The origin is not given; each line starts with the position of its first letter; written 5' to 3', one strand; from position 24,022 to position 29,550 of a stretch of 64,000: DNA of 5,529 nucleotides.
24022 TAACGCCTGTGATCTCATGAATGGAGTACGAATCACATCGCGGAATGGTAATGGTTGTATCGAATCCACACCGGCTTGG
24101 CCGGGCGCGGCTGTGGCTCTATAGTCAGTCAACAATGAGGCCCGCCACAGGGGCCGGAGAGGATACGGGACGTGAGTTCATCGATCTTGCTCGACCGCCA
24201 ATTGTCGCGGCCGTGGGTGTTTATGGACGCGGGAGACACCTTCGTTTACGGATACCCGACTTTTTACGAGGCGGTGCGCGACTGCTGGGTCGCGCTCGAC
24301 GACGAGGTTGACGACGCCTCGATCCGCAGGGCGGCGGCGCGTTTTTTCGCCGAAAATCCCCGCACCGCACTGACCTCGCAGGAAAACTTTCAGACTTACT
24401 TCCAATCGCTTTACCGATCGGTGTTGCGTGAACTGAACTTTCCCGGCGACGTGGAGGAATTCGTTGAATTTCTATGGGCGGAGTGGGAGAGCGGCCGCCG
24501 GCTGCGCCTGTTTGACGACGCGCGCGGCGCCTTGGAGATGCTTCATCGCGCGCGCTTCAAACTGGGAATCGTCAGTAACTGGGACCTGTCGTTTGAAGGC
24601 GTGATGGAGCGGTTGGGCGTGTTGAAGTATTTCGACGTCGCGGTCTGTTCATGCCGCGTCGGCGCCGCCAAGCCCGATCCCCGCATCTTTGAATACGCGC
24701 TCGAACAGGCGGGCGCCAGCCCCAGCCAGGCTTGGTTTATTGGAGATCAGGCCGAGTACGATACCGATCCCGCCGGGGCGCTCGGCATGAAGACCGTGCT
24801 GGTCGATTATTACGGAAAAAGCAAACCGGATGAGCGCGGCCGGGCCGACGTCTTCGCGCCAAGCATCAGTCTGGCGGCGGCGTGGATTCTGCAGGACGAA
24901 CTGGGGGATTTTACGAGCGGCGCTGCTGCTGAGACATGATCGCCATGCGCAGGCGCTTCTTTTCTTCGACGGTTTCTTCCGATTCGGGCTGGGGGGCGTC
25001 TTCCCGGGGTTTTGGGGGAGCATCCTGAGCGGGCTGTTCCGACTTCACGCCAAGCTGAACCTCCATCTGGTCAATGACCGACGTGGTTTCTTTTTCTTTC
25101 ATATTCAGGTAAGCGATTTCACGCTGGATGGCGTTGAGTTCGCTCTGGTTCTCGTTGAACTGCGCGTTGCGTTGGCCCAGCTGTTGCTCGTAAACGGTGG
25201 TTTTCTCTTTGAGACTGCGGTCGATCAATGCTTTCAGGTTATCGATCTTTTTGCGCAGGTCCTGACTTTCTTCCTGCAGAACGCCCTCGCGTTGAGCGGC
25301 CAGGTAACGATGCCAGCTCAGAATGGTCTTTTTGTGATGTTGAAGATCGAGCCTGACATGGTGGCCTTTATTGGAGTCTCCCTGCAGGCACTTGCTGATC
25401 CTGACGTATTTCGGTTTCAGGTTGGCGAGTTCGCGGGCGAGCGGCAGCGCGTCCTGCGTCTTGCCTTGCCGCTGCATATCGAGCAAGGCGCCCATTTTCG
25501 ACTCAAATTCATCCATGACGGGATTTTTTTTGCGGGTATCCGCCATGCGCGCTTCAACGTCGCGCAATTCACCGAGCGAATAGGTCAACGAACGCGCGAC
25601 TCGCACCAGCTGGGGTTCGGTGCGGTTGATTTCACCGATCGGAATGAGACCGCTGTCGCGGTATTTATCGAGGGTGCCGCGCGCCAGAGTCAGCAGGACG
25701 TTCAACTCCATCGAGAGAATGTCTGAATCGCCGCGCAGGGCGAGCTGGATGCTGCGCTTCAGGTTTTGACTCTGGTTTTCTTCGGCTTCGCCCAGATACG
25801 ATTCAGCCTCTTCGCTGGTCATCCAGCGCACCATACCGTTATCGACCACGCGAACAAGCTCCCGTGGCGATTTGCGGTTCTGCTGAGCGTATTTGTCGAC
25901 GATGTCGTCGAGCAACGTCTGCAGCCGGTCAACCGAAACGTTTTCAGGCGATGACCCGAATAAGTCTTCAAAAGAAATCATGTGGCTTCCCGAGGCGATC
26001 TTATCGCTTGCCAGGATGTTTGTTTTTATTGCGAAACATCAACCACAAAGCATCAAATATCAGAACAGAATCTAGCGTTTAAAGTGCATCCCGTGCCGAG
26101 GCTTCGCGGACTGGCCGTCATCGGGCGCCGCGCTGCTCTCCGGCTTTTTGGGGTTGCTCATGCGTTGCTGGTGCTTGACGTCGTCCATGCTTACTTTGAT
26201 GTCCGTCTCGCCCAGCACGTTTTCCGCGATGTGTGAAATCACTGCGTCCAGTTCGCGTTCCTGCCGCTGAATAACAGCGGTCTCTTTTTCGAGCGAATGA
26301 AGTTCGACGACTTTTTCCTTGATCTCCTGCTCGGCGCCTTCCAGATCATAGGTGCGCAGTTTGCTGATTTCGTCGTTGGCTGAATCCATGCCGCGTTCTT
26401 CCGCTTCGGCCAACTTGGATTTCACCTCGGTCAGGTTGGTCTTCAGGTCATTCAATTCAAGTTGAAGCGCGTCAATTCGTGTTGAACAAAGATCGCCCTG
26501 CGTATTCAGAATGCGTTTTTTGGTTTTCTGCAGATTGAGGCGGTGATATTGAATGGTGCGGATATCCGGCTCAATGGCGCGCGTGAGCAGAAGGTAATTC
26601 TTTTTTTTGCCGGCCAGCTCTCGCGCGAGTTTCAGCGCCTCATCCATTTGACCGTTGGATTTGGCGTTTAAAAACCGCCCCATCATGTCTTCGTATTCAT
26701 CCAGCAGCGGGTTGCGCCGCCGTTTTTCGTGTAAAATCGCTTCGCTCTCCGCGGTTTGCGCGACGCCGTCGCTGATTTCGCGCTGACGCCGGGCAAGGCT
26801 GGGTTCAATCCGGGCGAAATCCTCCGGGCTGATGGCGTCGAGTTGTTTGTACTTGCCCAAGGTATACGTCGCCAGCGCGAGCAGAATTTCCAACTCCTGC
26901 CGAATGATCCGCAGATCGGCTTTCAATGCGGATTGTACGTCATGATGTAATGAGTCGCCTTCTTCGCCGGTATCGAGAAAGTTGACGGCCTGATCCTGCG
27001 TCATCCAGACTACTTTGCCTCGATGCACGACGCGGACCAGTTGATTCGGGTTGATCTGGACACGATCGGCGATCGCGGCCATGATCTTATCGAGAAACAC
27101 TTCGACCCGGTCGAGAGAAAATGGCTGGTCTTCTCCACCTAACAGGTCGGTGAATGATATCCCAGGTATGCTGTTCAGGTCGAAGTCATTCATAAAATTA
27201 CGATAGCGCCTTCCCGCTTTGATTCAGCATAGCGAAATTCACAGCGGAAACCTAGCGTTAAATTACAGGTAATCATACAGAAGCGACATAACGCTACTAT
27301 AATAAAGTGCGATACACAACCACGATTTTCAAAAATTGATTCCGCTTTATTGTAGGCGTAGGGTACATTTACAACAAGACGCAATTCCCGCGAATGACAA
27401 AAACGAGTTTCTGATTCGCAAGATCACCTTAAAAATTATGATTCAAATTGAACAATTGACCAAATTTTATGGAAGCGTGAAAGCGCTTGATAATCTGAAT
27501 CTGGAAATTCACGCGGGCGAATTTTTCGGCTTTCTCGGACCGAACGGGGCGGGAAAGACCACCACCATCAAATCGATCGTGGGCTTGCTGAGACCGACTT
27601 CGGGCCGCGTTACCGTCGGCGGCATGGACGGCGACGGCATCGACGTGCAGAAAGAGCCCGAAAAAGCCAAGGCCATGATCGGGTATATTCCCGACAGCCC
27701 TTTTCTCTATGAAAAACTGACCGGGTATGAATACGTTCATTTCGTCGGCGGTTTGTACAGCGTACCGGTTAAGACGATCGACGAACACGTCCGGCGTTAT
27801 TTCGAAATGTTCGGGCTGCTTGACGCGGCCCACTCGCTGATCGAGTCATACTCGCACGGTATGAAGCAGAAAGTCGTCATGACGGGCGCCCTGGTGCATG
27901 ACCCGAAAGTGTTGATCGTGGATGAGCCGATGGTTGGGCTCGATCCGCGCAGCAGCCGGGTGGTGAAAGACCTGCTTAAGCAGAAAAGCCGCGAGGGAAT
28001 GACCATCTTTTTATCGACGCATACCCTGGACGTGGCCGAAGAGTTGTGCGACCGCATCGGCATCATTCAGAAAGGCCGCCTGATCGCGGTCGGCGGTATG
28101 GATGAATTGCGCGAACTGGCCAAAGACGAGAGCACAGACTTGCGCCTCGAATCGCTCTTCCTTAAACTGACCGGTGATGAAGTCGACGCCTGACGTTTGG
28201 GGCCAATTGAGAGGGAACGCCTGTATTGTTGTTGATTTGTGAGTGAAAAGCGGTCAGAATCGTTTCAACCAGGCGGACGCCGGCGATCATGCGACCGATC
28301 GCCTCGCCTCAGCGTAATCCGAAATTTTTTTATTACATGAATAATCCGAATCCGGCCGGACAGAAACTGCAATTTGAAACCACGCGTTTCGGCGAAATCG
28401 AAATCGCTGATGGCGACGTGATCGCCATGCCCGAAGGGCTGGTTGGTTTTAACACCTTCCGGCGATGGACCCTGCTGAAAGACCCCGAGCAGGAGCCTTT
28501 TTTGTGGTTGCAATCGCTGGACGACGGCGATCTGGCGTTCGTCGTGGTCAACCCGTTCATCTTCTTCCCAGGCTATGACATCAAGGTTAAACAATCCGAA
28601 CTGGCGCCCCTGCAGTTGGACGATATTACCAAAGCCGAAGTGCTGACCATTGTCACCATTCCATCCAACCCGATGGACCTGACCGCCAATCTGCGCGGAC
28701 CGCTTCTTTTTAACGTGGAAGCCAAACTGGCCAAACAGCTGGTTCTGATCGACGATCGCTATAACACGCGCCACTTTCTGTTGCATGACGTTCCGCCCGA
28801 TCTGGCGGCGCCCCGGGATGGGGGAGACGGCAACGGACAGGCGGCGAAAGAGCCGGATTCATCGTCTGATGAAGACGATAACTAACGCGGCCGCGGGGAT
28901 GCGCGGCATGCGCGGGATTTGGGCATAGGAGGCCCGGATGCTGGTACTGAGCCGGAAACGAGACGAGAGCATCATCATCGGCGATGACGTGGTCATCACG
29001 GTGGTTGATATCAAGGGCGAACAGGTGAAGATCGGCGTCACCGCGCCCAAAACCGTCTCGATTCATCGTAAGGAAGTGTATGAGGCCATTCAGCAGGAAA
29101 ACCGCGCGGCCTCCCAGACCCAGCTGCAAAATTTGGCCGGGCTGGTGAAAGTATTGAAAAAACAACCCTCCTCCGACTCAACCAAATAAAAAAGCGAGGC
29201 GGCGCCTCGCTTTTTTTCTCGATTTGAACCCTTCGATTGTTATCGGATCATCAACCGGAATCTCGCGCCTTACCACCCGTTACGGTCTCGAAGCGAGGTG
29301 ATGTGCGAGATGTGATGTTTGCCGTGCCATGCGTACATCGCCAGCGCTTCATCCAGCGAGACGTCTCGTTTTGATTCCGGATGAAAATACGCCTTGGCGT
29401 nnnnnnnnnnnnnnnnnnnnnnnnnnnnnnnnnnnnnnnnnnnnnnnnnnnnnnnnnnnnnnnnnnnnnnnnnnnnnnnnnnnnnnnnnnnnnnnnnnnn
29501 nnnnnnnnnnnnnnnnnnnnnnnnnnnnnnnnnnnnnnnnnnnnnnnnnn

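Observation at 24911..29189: Tandem paralogous coiled-coil proteins beside an orphan ABC ATPase and the fliW-csrA pair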

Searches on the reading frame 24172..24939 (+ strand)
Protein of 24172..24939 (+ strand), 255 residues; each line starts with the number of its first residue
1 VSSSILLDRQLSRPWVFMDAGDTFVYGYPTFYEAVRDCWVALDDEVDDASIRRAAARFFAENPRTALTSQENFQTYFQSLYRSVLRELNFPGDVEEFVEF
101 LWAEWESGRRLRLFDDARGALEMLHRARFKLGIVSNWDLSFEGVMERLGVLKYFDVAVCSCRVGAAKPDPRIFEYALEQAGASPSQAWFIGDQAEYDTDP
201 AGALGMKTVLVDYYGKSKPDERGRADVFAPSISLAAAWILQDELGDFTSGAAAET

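Call 4: search_protein_families(library=pfam, proteins=[window:24172-24939:+], max_evalue=0.1)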
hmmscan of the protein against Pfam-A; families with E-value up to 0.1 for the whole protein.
window:24172-24939:+ (255 aa): 4 families
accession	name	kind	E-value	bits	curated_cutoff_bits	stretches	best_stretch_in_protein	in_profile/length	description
PF13419.12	HAD_2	-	5.9e-22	79.1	23.8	1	60-211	25-178/178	Haloacid dehalogenase-like hydrolase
PF00702.32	Hydrolase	-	8.2e-22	79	26.4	1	16-203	4-189/191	haloacid dehalogenase-like hydrolase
PF13242.12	Hydrolase_like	-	6e-11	42.5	22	1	166-224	3-60/75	HAD-hyrolase-like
PF18130.6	ATPgrasp_N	-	0.099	13.7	27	0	201-228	4-31/81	ATP-grasp N-terminal domain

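Call 70: search_protein_families(library=padloc, proteins=[window:24172-24939:+], max_evalue=0.01)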
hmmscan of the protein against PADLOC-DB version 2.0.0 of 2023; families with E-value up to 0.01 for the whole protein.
window:24172-24939:+ (255 aa): 0 families

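Call 90: search_protein_families(library=ncbifam, proteins=[window:24172-24939:+], max_evalue=0.001)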
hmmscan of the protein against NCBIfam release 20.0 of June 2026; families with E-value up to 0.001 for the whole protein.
window:24172-24939:+ (255 aa): 26 families (the best 25 are shown)
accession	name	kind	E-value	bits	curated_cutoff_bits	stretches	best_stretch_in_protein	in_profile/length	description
TIGR02252.1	DREG-2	subfamily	2.6e-31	109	155.2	1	16-210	3-203/203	HAD hydrolase, REG-2-like, family IA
TIGR02253.1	CTE7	subfamily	1.7e-22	80.3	169.75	1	16-226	5-211/221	TIGR02253 family HAD-type hydrolase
TIGR02254.1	YjjG_YfnB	equivalog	2e-16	60.2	159.9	1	81-223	68-208/223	YjjG family noncanonical pyrimidine nucleotidase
TIGR02247.1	HAD-1A3-hyp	subfamily_domain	3.6e-15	56.3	125.4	1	33-212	24-196/211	epoxide hydrolase N-terminal domain-like phosphatase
NF053830.1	RUBPPhHalo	equivalog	6.1e-15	55.5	330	1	32-220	28-212/234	ribulose-1,5-bisphosphate 5-phosphatase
TIGR01428.1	HAD_type_II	equivalog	6.3e-15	55.7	125.4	1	71-212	54-191/197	haloacid dehalogenase type II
NF006976.0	PRK09449.1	equivalog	4.5e-14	52.5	183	1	115-220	98-204/225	pyrimidine 5'-nucleotidase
NF009695.0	PRK13222.1-2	equivalog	4.7e-12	45.9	225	1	109-235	91-218/226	phosphoglycolate phosphatase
TIGR01449.2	PGP_bact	equivalog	2.8e-11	43.3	180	1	108-227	81-201/213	phosphoglycolate phosphatase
NF009696.0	PRK13222.1-3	equivalog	4.7e-11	42.8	359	1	111-222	86-196/223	N-acetylmuramic acid 6-phosphate phosphatase MupP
NF009804.0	PRK13288.1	equivalog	1.1e-10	41.4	218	1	111-216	81-186/215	pyrophosphatase PpaX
TIGR01509.1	HAD-SF-IA-v3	subfamily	2.6e-10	40.7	29.4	1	119-211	69-154/154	HAD-IA family hydrolase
TIGR01454.1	AHBA_synth_RP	hypoth_equivalog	3.2e-09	36.7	246.65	1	67-210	32-173/205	AHBA synthesis associated protein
TIGR01662.1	HAD-SF-IIIA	subfamily_domain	1.4e-08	34.9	44.6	1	111-211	24-138/141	HAD-IIIA family hydrolase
TIGR01549.1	HAD-SF-IA-v1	subfamily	1.8e-08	34.9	23.3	1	118-201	65-145/149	HAD-IA family hydrolase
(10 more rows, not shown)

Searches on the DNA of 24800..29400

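Call 86: search_rna_families(source=window, start=24800, end=29400, threshold=evalue, max_evalue=1)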
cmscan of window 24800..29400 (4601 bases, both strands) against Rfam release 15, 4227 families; matches with E-value up to 1: 2.
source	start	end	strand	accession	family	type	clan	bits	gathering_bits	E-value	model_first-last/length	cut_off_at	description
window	29118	29200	-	RF03592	mir-2567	Gene; miRNA;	-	22.5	79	0.73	1-83/83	no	mir-2567 microRNA precursor family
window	26559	26622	+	RF01781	ASdes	Gene; sRNA;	-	19.1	40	0.89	1-68/68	no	ASdes TB sRNA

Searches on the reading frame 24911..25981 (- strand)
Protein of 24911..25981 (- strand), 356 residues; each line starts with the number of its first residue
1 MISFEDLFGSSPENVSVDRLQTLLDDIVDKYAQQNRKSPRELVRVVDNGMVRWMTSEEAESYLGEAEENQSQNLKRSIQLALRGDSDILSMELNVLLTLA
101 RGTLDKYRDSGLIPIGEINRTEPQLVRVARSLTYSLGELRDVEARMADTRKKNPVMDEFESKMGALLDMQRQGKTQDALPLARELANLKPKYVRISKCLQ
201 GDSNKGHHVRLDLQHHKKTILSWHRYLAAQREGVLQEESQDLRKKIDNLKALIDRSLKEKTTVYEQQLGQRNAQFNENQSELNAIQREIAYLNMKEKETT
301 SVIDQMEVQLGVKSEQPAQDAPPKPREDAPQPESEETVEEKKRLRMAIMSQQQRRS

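Call 4: search_protein_families(library=pfam, proteins=[window:24911-25981:-], max_evalue=0.1)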
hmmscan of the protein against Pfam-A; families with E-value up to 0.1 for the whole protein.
window:24911-25981:- (356 aa): 3 families
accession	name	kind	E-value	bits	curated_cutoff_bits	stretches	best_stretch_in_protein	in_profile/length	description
PF14075.11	UBN_AB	-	0.018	15.1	25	1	184-313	35-129/211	Ubinuclein conserved middle domain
PF21825.2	crAss001_48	-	0.028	14.8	24.8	0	235-268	7-40/61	crAss001_48 related protein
PF18734.6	HEPN_AbiU2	-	0.098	12.6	26.8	0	94-253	52-120/193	AbiU2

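Call 5: search_protein_families(library=ncbifam, proteins=[window:24911-25981:-], max_evalue=0.1)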
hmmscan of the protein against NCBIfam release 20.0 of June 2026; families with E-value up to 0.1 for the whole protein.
window:24911-25981:- (356 aa): 0 families

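Call 7: search_solved_structures(query=window:24911-25981:-, max_evalue=10)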
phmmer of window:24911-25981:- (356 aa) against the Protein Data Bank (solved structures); distinct sequences matched with E-value up to 10: 0.

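Call 18: find_homologous_proteins(query=window:24911-25981:-)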
Query window:24911-25981:- (356 aa): 22 proteins with E <= 0.001 among 5399 candidates.
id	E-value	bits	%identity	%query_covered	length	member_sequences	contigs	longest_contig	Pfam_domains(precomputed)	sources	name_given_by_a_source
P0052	1.3e-223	759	100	100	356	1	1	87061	-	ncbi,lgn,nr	ncbi:MAG: hypothetical protein GC154_15630 [bacterium]|nr:hypothetical protein [bacterium]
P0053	2.5e-133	463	60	99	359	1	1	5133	-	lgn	-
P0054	5.6e-130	452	62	98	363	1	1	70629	-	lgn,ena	-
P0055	3.9e-129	449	60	98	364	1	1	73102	-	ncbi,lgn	-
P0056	1.3e-109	385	55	98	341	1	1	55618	-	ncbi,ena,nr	ncbi:MAG: hypothetical protein P9L94_20425 [Candidatus Hinthialibacter antarcticus]|nr:hypothetical 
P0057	9.2e-97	343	49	98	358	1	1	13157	-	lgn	-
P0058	1.2e-91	326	48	99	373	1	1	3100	-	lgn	-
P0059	2.2e-90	322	48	90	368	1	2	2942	-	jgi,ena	-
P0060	2.7e-90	321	46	99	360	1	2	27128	-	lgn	-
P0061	1.2e-89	319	46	99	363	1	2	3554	-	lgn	-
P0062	1.5e-89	319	46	99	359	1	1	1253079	-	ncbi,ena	-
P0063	1.6e-88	315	46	99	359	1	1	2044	-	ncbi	-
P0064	3.1e-88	315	46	99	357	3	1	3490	-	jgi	jgi:hypothetical protein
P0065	1.3e-86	309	41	99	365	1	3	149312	-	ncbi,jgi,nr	ncbi:MAG: hypothetical protein C4527_29235 [Candidatus Omnitrophota bacterium]|jgi:hypothetical prot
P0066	1.2e-85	306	43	99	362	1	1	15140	-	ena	-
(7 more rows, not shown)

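Call 70: search_protein_families(library=padloc, proteins=[window:24911-25981:-], max_evalue=0.01)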
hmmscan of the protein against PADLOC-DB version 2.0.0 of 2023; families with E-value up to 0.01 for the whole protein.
window:24911-25981:- (356 aa): 1 family
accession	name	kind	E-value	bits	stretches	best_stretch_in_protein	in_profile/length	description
PDLC03865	LmuB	-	0.00054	16.3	1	172-303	319-439/1007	-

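Call 71: search_protein_families(library=phrogs, proteins=[window:24911-25981:-], max_evalue=0.01)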
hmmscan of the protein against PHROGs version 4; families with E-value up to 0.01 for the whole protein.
window:24911-25981:- (356 aa): 0 families
